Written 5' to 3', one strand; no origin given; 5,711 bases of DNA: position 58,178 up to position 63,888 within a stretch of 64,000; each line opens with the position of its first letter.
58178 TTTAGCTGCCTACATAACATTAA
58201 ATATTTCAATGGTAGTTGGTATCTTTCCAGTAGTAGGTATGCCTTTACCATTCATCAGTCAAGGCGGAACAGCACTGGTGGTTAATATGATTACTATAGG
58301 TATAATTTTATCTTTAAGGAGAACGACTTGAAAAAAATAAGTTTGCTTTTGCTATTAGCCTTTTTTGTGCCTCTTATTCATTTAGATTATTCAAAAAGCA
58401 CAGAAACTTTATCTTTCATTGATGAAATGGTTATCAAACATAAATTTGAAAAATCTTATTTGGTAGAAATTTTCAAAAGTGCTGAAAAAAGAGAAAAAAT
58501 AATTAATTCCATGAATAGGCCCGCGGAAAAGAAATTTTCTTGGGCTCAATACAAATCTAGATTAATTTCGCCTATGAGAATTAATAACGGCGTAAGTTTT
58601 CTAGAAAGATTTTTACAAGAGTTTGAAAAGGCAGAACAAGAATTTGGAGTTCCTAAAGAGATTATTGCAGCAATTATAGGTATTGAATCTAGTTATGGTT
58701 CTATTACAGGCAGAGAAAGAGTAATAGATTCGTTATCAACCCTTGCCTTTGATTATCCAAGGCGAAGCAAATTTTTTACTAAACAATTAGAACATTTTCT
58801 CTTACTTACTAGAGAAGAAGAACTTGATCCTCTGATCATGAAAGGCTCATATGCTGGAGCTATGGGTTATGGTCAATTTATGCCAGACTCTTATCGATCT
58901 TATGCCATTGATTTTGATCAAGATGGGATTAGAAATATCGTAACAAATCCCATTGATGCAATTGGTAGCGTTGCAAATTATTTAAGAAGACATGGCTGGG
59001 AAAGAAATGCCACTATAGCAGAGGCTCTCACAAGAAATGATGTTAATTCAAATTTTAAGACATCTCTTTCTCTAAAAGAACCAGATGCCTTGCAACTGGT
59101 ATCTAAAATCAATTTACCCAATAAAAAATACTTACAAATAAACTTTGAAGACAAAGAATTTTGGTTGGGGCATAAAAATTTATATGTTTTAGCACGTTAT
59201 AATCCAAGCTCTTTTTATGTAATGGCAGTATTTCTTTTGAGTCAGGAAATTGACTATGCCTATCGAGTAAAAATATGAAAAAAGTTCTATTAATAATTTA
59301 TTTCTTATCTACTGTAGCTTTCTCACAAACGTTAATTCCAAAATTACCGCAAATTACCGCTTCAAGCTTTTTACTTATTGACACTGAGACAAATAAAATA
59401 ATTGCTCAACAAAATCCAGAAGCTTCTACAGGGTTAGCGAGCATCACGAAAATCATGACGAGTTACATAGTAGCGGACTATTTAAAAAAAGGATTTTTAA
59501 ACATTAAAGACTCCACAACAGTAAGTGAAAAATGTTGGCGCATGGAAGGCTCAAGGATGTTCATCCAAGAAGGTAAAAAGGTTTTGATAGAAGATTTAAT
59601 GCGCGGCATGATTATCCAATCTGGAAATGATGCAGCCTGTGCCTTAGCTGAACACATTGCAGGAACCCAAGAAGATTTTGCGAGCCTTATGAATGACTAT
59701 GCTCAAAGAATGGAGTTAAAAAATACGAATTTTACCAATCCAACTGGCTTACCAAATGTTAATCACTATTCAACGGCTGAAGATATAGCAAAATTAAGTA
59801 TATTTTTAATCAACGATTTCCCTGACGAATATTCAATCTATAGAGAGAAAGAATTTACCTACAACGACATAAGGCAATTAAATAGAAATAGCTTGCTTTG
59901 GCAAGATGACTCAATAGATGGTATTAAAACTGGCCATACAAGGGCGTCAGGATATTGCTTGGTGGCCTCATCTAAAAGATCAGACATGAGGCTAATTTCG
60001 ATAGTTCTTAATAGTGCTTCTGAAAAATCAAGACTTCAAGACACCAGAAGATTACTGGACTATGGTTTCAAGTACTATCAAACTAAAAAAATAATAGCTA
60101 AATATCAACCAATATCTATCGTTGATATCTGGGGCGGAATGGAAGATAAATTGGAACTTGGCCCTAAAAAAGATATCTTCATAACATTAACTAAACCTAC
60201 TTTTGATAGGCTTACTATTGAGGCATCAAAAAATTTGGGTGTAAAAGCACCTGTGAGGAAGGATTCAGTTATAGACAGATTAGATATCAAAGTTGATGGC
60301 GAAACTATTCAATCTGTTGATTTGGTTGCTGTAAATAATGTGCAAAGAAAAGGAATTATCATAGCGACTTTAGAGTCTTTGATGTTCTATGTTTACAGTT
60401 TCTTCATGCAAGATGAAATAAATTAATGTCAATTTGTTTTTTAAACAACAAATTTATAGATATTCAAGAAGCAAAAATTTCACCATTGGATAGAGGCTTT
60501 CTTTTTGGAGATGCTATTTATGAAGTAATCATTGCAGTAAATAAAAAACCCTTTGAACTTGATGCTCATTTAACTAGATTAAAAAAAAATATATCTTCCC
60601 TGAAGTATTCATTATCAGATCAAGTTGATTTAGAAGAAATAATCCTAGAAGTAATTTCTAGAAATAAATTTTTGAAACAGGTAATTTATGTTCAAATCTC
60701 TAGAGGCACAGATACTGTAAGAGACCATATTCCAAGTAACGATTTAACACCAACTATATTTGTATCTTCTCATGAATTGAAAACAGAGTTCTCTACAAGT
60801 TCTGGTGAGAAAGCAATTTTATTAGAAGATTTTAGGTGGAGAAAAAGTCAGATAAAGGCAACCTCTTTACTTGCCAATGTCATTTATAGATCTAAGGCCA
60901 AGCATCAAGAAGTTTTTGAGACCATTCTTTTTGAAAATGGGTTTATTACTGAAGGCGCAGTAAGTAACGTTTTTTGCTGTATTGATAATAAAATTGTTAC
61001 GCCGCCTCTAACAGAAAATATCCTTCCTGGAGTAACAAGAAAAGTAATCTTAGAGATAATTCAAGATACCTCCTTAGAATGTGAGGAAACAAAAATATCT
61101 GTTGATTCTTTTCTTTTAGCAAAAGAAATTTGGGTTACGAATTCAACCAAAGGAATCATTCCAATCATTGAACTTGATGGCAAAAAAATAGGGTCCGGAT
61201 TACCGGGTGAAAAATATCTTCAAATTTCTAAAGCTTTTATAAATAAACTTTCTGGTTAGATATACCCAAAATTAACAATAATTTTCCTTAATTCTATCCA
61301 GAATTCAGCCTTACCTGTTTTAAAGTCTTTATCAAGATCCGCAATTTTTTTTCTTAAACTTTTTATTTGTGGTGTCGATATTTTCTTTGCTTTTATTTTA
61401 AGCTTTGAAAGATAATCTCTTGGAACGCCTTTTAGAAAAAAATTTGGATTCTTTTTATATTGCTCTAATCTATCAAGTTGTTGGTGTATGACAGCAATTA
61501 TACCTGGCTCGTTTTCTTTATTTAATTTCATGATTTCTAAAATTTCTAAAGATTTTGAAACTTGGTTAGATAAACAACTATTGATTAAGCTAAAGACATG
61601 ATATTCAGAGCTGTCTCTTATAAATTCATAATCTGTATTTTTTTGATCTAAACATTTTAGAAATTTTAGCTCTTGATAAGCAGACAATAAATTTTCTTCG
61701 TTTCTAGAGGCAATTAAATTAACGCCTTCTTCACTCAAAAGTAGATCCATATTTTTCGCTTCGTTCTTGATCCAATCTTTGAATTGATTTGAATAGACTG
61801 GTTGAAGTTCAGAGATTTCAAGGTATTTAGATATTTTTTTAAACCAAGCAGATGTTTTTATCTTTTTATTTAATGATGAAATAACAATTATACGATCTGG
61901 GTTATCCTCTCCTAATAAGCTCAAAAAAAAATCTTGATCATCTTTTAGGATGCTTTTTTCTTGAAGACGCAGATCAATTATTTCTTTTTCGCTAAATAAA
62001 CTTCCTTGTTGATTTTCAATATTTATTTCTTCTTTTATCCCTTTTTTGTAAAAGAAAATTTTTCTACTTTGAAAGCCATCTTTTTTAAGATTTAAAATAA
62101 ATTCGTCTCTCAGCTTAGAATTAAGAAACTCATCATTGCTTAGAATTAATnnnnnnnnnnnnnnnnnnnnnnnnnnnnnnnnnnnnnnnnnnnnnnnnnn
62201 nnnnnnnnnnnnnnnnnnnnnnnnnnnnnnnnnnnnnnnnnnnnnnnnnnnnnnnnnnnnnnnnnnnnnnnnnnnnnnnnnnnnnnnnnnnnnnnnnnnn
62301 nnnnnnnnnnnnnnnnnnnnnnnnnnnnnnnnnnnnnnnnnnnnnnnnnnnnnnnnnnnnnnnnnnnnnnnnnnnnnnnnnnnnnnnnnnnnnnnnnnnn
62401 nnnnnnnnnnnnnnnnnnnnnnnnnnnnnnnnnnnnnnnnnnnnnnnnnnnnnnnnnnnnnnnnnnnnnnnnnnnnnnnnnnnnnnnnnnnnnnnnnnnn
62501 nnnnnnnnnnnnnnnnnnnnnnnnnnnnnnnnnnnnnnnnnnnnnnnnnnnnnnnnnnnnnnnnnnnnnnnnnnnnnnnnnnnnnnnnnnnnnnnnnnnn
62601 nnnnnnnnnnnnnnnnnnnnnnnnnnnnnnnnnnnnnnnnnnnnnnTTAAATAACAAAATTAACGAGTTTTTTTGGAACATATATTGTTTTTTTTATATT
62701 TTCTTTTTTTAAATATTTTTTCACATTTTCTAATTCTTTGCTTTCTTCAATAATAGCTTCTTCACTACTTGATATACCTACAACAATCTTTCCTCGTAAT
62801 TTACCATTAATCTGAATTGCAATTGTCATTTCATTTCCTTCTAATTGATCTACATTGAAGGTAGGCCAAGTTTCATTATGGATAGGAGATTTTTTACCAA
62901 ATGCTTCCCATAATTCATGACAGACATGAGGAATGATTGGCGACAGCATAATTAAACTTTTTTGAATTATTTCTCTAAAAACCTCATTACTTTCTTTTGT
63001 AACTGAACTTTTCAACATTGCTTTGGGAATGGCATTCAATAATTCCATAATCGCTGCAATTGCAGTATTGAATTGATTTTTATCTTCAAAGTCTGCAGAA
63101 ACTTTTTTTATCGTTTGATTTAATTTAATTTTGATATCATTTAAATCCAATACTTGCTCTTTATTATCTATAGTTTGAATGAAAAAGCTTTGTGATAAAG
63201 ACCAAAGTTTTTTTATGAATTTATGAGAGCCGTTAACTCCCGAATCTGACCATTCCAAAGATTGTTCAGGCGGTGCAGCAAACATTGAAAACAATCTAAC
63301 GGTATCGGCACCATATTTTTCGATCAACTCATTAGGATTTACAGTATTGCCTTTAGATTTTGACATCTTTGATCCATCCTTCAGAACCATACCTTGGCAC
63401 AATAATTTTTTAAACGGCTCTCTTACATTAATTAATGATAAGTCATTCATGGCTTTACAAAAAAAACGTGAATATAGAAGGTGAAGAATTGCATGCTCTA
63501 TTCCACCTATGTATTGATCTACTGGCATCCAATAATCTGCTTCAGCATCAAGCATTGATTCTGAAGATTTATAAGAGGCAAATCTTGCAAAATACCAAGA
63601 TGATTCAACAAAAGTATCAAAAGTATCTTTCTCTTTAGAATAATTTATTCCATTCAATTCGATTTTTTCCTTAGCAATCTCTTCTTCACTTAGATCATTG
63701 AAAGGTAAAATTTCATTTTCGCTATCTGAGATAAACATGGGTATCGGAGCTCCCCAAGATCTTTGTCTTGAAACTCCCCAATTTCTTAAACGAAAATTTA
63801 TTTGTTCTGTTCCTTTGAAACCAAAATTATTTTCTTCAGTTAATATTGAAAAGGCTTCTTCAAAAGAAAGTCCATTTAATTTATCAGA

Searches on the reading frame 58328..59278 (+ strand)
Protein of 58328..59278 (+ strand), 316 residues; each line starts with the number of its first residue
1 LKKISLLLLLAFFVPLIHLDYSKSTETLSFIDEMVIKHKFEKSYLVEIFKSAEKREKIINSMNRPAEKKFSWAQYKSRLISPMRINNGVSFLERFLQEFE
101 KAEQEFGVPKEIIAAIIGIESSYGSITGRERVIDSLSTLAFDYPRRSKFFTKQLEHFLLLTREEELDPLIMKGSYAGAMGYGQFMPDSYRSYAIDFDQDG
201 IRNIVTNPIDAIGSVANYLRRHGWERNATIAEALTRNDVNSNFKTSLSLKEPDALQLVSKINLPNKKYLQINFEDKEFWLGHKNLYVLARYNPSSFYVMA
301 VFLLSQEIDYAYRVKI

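Call 34: search_protein_families(library=pfam, proteins=[window:58328-59278:+], max_evalue=0.00001)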
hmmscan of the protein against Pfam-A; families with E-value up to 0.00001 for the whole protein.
window:58328-59278:+ (316 aa): 1 family
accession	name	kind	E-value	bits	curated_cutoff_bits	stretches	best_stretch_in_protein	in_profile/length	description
PF13406.11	SLT_2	-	3.2e-87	292.9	24.3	1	29-306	8-292/292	Transglycosylase SLT domain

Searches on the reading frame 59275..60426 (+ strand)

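Call 34: search_protein_families(library=pfam, proteins=[window:59275-60426:+], max_evalue=0.00001)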
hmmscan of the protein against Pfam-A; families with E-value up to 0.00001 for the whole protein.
window:59275-60426:+ (383 aa): 3 families
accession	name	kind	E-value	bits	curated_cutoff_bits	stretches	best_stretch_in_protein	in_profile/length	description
PF00768.25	Peptidase_S11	-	3.9e-79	265.9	27.6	1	23-247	6-237/239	D-alanyl-D-alanine carboxypeptidase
PF07943.18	PBP5_C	-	4.7e-15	56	21.2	1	268-357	1-90/91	Penicillin-binding protein 5, C-terminal domain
PF13354.11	Beta-lactamase2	-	7.4e-09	35.7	22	1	33-175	3-143/214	Beta-lactamase enzyme family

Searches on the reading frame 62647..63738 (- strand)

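Call 34: search_protein_families(library=pfam, proteins=[window:62647-63738:-], max_evalue=0.00001)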
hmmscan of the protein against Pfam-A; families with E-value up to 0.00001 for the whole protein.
window:62647-63738:- (363 aa): 3 families
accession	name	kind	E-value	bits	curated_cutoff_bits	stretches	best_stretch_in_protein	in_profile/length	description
PF08264.19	Anticodon_1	-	7e-25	88.1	25.1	1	205-329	7-147/148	Anticodon-binding domain of tRNA ligase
PF00133.28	tRNA-synt_1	-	1.2e-17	64.2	22.7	1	19-163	278-413/414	tRNA synthetases class I (I, L, M and V)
PF09334.17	tRNA-synt_1g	-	4.2e-07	29.5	20.1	1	109-166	312-369/391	tRNA synthetases class I (M)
